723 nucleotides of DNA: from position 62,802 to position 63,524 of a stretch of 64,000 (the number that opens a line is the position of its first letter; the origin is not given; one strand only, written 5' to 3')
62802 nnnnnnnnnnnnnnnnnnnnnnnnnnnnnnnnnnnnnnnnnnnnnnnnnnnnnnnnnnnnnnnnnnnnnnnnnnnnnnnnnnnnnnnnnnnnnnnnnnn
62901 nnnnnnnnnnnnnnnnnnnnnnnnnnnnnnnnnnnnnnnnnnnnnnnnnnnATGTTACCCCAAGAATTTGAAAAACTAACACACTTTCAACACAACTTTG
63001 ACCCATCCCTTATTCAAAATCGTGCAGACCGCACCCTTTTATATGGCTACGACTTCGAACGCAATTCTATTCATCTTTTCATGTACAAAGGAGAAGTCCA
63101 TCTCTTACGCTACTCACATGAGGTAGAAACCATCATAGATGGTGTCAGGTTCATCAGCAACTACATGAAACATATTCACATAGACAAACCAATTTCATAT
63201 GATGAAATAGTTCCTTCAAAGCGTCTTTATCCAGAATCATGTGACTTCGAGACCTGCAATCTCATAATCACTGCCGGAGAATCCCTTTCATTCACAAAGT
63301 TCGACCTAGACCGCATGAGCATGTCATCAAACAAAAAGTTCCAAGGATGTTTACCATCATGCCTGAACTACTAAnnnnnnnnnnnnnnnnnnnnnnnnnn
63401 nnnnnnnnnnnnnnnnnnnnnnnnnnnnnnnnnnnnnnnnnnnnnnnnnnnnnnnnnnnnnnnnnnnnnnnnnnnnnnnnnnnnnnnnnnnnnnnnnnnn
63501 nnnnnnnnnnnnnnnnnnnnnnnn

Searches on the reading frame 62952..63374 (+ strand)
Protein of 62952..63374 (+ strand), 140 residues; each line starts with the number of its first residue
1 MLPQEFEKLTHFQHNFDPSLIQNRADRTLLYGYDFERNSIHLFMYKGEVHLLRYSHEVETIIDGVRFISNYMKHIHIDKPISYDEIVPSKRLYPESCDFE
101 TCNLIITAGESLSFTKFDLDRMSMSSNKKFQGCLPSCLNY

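Call 76: find_encoding_contigs(protein=window:62952-63374:+, flank=10000, max_places=4)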
Protein window:62952-63374:+ (140 aa): no gene with exactly this product is on record in the collection.
